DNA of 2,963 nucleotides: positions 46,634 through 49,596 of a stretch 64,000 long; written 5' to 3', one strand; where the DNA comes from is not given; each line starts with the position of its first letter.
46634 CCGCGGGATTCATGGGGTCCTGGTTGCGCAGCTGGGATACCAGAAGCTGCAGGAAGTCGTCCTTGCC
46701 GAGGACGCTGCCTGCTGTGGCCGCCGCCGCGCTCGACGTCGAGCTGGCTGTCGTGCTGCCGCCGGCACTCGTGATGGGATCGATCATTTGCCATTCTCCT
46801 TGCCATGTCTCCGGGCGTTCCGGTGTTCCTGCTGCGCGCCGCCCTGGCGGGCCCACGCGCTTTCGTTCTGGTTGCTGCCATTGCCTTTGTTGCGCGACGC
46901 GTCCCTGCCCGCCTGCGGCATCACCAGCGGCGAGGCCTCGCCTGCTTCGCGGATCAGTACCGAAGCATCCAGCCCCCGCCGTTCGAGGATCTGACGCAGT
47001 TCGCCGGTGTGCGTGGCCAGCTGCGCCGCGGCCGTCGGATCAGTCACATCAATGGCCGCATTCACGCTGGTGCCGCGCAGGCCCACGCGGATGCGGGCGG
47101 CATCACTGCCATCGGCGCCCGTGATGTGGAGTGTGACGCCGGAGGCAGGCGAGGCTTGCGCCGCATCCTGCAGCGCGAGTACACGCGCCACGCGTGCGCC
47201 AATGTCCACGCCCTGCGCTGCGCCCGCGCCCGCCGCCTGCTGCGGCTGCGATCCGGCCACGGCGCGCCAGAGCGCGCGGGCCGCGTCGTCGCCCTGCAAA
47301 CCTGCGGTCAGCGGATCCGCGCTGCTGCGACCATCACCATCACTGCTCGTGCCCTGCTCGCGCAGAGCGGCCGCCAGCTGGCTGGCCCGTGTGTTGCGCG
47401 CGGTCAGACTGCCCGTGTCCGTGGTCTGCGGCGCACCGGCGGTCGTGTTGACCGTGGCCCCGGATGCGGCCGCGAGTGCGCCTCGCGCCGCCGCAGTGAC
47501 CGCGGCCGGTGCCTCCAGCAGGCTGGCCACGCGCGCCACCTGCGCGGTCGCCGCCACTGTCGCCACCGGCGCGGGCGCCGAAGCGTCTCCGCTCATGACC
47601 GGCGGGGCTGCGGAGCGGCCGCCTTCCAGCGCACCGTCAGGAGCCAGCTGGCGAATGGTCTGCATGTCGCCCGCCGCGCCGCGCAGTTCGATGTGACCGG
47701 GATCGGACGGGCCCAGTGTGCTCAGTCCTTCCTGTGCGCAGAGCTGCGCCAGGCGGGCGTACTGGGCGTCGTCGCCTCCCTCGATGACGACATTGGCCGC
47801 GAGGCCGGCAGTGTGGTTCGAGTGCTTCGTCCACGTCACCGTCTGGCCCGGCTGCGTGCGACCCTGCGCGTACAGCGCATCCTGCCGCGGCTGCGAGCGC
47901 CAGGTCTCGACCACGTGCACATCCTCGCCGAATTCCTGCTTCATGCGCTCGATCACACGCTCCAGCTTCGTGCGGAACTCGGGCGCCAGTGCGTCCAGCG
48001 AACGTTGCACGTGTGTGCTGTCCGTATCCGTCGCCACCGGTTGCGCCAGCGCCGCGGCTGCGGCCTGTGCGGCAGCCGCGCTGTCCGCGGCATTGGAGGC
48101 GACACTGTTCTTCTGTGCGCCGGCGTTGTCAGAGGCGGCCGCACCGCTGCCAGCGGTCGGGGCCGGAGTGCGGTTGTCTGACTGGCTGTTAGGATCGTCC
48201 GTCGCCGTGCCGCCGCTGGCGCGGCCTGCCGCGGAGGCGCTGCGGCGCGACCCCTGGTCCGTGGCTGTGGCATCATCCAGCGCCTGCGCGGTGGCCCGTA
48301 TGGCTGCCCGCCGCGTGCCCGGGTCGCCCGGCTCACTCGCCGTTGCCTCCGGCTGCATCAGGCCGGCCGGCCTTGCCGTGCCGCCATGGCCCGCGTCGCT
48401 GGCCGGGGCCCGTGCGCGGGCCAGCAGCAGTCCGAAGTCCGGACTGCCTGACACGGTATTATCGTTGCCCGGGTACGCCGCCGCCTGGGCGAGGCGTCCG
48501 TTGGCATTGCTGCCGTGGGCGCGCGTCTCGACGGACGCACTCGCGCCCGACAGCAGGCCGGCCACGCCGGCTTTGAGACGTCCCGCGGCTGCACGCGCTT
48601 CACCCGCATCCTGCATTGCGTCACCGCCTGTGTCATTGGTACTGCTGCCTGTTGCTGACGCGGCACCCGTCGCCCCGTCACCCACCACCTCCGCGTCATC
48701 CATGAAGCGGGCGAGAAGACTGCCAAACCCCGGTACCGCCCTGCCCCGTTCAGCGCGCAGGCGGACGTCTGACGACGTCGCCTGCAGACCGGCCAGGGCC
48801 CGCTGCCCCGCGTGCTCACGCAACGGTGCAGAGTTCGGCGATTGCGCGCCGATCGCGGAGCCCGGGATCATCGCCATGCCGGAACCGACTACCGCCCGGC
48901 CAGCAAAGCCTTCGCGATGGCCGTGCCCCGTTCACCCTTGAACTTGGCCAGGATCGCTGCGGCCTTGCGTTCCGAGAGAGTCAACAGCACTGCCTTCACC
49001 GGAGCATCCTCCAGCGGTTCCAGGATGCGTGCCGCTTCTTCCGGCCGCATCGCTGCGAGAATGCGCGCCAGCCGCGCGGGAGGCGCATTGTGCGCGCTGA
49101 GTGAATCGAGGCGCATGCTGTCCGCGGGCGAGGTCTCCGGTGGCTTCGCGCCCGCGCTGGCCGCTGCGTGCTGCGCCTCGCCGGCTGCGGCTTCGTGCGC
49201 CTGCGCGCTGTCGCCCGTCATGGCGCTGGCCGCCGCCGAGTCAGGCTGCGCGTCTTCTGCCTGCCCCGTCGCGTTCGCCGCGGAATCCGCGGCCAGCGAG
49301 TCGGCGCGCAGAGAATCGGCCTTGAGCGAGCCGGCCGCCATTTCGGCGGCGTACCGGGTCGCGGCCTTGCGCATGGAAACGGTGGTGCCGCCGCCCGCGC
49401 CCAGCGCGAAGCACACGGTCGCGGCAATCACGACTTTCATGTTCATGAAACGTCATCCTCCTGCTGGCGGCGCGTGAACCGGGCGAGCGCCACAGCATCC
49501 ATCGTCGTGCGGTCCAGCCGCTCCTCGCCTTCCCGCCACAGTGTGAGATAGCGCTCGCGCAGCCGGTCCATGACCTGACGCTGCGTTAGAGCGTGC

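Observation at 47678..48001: M15/LAS-type cell-wall peptidase fold embedded inside the hook-length ruler FliK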

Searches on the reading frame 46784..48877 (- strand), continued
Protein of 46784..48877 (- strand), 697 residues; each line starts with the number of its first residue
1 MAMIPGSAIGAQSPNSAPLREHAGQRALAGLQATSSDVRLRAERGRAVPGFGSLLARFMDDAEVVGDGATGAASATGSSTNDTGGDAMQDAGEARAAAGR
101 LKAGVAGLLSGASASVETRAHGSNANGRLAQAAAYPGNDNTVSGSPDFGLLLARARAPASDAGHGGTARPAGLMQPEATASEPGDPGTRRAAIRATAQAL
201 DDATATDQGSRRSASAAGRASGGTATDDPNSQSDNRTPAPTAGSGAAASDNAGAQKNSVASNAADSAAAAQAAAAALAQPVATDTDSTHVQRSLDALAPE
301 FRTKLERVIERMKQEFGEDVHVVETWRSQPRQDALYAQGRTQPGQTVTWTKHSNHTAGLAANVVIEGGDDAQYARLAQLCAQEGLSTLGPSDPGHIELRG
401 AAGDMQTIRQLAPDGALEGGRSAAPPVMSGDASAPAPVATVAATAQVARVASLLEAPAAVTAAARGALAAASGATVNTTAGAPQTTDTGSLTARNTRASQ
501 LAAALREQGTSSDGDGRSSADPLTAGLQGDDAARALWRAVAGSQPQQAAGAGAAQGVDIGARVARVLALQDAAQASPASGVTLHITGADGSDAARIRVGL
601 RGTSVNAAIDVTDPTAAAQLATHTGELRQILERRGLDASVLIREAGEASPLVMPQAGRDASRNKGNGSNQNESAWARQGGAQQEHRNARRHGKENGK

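Call 37: find_encoding_contigs(protein=P0022, flank=2000, max_places=3)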
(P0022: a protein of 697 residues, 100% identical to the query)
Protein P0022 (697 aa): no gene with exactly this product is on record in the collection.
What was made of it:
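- Tried and rejected: find_encoding_contigs had no record for the window protein (call 37).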

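Call 62: predict_structure(alignment_id=A3)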
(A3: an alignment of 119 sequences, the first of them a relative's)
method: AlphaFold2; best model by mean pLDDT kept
length: 526 residues; sequences in the alignment: 119
mean_pLDDT: 64.5   pTM: 0.39
mean pLDDT of the five models: 64.5, 64.4, 62.9, 61.5, 61.2
residues with pLDDT >= 90: 161; 70-90: 44; 50-70: 92; < 50: 229
segments of 3 or more residues with pLDDT < 50: 1-3, 5-8, 13-16, 18-26, 55-82, 93-104, 243-255, 269-272, 276-281, 295-318, 320-353, 357-367, 480-501, 503-510, 512-526
pLDDT, mean of each block of 10 residues (from residue 1): 46 46 48 71 52 47 40 37 44 41 49 68 95 97 98 97 92 74 89 98 97 98 94 84 47 50 50 48 50 48 41 42 38 39 38 45 42 69 65 88 93 95 96 97 97 95 68 54 44 41 44 43 38
secondary structure, 60 per line:
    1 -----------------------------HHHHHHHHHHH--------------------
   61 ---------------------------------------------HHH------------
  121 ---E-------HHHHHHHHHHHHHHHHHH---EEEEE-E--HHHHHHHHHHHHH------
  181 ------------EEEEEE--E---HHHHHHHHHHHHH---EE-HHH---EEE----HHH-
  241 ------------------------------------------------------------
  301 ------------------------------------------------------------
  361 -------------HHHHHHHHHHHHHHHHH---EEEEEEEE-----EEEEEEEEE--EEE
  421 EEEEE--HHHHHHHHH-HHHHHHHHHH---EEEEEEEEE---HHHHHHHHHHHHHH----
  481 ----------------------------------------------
elements in order: H30-40 H132-149 E153-157 H162-174 E193-198 H205-217 E230-232 H374-390 E394-401 E407-415 E418-425 H428-436 H438-447 E451-459 H463-476
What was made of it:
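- Tried and rejected: AlphaFold2 on a relative with a long perfect (Val-Ala-x)n repeat gave no confident structure for the repeat (call 62).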

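Call 66: fold_search(model_id=the predicted structure, library=pdb)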
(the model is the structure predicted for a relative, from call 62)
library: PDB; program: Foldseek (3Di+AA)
matches with E <= 10: 1015; with E <= 0.001: 2
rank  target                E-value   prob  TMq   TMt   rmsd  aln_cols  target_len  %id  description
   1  2vo9_A                5.2e-07  1.00  0.18  0.58   4.3       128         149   24  CRYSTAL STRUCTURE OF THE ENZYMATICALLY ACTIVE DOMAIN OF THE LISTERIA MONOCYTOGENES BACTERIOPHAGE 500 ENDOLYSIN PLY500 (released 2008-02-19)
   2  2mxz_MODEL_1_A        9.9e-04  1.00  0.15  0.47   5.1       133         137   24  Bacteriophage T5 l-alanoyl-d-glutamate peptidase comlpex with Zn2+ (Endo T5-ZN2+) (released 2015-02-11)
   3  5cuk                  2.3e-03  1.00  0.12  0.56  14.4        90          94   19  Crystal structure of the PscP SS domain (released 2015-12-02)
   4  2rrl_MODEL_1_A        3.0e-03  1.00  0.12  0.34  32.3       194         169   12  Solution structure of the C-terminal domain of the FliK (released 2011-05-18)
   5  6mjn_B                4.3e-02  0.57  0.07  0.19  16.9        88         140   15  Crystal structure of an organic hydroperoxide resistance protein OsmC, predicted redox protein, regulator of sulfide b (released 2018-10-03)
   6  5cqc                  6.7e-02  0.85  0.10  0.14  13.3       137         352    8  Crystal structure of the legionella pneumophila effector protein RavZ (released 2015-09-09)
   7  8tw7_5                6.7e-02  0.60  0.10  0.14  10.5       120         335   12  Cryo-EM structure of S. cerevisiae Ctf18-RFC-PCNA complex in Apo state conformation I (released 2024-09-04)
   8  7tid_E                7.5e-02  0.60  0.10  0.14  10.3       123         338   12  Structure of the yeast clamp loader (Replication Factor C RFC) bound to the sliding clamp (Proliferating Cell Nuclear  (released 2022-02-16)
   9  6mjn_A                8.0e-02  0.44  0.07  0.19  17.1        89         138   15  Crystal structure of an organic hydroperoxide resistance protein OsmC, predicted redox protein, regulator of sulfide b (released 2018-10-03)
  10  8xgc_8                9.0e-02  0.41  0.09  0.06  11.4       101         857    8  Structure of yeast replisome associated with FACT and histone hexamer, Composite map (released 2024-02-14)
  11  6ljb                  9.6e-02  0.94  0.10  0.18   5.0        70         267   18  Crystal Structure of ASFV pS273R protease (released 2020-02-26)
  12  9if2_B                9.6e-02  0.77  0.07  0.40  16.5        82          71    8  ZnT1 CTD regulation (released 2025-09-17)
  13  6lj9_A                1.1e-01  0.80  0.09  0.16   4.8        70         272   18  Crystal Structure of Se-Met ASFV pS273R protease (released 2020-02-26)
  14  9if2_E                1.2e-01  0.77  0.07  0.41  16.9        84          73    8  ZnT1 CTD regulation (released 2025-09-17)
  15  9jx6_B                1.2e-01  0.33  0.07  0.19  16.8        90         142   13  Crystal Structure of wild type Ab-ohrB (released 2024-11-06)
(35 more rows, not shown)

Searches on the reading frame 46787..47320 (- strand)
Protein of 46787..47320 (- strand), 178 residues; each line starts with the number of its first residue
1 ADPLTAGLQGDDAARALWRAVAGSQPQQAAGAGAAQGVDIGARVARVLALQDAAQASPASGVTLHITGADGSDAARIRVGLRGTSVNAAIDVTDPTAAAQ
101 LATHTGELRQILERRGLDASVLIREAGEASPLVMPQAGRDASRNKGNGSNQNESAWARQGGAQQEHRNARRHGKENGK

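Call 6: search_protein_families(library=pfam, proteins=[window:46787-47320:-], max_evalue=10)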
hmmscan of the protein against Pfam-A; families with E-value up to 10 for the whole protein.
seq(178 aa): 1 family
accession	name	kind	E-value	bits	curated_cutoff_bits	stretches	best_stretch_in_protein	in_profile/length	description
PF02120.21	Flg_hook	-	0.012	15.8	29.8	1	77-119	29-71/85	Flagellar hook-length control protein FliK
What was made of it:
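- On FliK (flagellar hook-length control protein): This sequence alone is sub-threshold (PF02120 E=0.012, 15.8 bits against 29.8, call 6).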

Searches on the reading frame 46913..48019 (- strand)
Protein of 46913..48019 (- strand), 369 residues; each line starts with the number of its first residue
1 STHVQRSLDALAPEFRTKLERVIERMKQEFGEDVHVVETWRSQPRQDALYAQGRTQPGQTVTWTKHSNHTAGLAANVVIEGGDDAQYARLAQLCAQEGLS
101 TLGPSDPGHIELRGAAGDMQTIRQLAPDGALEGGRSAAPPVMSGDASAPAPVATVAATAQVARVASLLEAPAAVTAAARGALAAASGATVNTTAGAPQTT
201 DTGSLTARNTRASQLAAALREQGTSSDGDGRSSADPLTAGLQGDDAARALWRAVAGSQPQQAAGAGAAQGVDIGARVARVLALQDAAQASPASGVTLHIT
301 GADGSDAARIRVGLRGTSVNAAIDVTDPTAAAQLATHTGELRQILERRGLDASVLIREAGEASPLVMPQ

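Call 49: find_homologous_proteins(query=window:46913-48019:-, max_evalue=1e-10)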
Query seq(369 aa) (369 aa): 49 proteins with E <= 1e-10 among 8000 candidates.
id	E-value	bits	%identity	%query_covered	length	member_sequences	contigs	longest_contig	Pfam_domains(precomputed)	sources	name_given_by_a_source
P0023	4.8e-67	245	45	99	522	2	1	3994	-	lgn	-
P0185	1.1e-65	240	49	46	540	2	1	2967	-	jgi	jgi:hypothetical protein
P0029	2.2e-56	210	63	30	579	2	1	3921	-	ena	-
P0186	5.4e-55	205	59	32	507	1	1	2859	PF02120.22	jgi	jgi:hypothetical protein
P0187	3.1e-50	189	59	38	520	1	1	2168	-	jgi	jgi:hypothetical protein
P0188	8.4e-50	188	40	22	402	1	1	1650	-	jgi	jgi:hypothetical protein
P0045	5.4e-49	185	37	95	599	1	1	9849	PF02120.22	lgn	-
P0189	4.7e-47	179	57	30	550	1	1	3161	-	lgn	-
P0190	2.2e-46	177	63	31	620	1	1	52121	-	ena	-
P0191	2.3e-45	173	58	32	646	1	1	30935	PF02120.22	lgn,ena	-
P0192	6.4e-45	172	39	96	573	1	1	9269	PF02120.22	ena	-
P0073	9.4e-45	171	39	96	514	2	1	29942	PF02120.22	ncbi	-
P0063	1.1e-44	171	36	92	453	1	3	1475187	PF02120.22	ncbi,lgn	-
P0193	2.5e-44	170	38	95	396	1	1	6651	-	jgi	jgi:hypothetical protein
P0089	3.7e-44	169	40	98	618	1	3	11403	PF02120.22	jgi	jgi:hypothetical protein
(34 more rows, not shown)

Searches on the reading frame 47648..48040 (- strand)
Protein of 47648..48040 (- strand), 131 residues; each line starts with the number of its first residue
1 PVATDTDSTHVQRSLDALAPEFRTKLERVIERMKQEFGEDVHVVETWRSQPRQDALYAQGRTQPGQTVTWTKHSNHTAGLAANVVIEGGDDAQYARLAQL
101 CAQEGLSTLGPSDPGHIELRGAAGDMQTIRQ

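Call 6: search_protein_families(library=pfam, proteins=[window:47648-48040:-], max_evalue=10)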
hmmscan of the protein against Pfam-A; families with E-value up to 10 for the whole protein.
seq(131 aa): 3 families
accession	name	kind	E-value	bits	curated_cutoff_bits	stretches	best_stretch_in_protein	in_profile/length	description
PF02557.22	VanY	-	0.0061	16.8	25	1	18-84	4-74/132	D-alanyl-D-alanine carboxypeptidase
PF08291.16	Peptidase_M15_3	-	0.024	15.2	23.2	1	72-109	62-99/108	Peptidase M15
PF21934.1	Yop-YscD_ppl_3rd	-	0.059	13.6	24.3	1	18-45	34-61/64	YscD/CdsD-like Bon-like domain 3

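Call 7: search_solved_structures(query=window:47648-48040:-, max_evalue=10, show_alignments=3)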
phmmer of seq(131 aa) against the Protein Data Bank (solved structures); distinct sequences matched with E-value up to 10: 4.
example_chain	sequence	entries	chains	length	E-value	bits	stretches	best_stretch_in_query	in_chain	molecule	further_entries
2vo9_A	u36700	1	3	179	5.1e-07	33.1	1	25-90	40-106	L-ALANYL-D-GLUTAMATE PEPTIDASE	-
6akv_A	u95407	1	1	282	6.2e-06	29.6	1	23-88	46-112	LysB4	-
6drf_A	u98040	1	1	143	1.1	12.7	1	17-53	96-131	Protein RD3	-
2sfa_A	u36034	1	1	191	3.8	10.9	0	64-107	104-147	SERINE PROTEINASE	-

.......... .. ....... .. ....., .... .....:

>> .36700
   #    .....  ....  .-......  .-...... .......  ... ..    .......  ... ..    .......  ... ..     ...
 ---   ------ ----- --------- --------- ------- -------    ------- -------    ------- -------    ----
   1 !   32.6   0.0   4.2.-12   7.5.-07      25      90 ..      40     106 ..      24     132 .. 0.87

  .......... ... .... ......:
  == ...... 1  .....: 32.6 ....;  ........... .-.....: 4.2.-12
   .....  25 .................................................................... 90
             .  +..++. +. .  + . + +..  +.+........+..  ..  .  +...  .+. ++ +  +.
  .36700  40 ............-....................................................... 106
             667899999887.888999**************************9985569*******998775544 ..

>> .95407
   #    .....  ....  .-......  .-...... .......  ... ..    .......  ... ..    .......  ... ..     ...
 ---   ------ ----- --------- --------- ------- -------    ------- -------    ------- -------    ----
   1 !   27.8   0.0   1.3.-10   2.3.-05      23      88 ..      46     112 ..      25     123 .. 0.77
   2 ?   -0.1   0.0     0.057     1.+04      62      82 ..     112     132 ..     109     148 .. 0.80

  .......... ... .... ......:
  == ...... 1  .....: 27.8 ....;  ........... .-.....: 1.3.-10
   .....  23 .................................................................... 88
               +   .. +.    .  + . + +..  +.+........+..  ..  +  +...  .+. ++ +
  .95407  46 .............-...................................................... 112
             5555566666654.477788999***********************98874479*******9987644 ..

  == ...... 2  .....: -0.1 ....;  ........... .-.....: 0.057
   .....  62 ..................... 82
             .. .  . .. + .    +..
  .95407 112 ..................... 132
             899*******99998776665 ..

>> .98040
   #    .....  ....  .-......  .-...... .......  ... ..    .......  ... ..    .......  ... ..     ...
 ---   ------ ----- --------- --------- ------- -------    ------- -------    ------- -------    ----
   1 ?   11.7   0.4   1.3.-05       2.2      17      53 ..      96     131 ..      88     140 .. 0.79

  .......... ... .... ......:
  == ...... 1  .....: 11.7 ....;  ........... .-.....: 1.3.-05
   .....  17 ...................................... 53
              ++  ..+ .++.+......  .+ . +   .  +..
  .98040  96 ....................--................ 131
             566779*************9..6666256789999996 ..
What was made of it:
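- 47813..47815 (-): His355, first predicted zinc ligand. It aligns with the His of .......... in Ply500 (call 7).
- Checked: The similarity to LAS/M15 peptidases is well above chance. phmmer of residues 280-410 against PDB sequences hits Ply500 L-alanyl-D-glutamate peptidase (2vo9) at E=5.1e-7 and LysB4 (6akv) at 6.2e-6 (call 7).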

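Call 8: find_homologous_proteins(query=window:47648-48019:-, max_evalue=0.001)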
Query seq(124 aa) (124 aa): 21 proteins with E <= 0.001 among 49 candidates.
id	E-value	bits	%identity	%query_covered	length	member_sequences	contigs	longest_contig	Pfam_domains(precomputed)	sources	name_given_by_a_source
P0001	1.1e-35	140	56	98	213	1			-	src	-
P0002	1.7e-17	82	53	67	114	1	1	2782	PF02557.23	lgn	-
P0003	1.0e-14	72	46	78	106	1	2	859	-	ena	-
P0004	2.0e-11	62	49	61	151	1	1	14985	PF02557.23,PF13539.12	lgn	-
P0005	4.3e-10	58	38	86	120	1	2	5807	PF13539.12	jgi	jgi:peptidoglycan L-alanyl-D-glutamate endopeptidase CwlK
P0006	1.1e-9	56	40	79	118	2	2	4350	PF13539.12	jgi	jgi:peptidoglycan LD-endopeptidase CwlK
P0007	2.6e-9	55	47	60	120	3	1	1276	PF13539.12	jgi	-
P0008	3.5e-9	55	45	63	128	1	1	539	PF02557.23,PF13539.12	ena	-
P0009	4.9e-9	54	45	60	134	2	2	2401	PF13539.12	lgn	-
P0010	5.1e-9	54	38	73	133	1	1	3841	PF13539.12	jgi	-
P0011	6.9e-9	54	38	62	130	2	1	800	PF02557.23,PF13539.12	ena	-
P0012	7.7e-9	54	59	40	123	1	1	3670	PF13539.12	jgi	jgi:peptidoglycan LD-endopeptidase CwlK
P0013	5.6e-8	51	58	39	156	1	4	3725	-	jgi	jgi:hypothetical protein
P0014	1.1e-7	50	36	90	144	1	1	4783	-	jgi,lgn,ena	-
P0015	2.6e-7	49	35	89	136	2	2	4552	PF13539.12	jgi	-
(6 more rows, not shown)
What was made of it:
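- Tried and rejected: The first word-indexed homologue search with the domain alone returned mostly small stand-alone CwlK-like proteins and one fragment (call 8).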

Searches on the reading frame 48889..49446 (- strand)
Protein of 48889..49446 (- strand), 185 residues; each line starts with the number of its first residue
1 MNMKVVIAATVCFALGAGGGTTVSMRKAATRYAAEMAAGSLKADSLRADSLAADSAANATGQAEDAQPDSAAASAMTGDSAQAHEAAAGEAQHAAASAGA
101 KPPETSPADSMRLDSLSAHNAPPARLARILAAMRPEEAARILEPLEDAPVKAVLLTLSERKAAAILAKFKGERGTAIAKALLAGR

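Call 3: search_protein_families(library=pfam, proteins=[window:48889-49446:-], max_evalue=0.01)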
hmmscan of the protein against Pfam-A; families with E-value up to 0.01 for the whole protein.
window:48889-49446:- (185 aa): 2 families
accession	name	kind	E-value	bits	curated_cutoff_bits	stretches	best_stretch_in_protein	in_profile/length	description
PF03448.22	MgtE_N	-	5.6e-05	24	25.9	1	119-166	47-94/102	MgtE intracellular N domain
PF14841.11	FliG_M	-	0.00038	21.1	25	0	122-148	12-38/76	FliG middle domain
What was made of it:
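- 48889..49446 (-): MgtE_N-like small gene directly upstream of fliK (ylxF-like position). Weak MgtE_N/FliG_M match (call 3).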
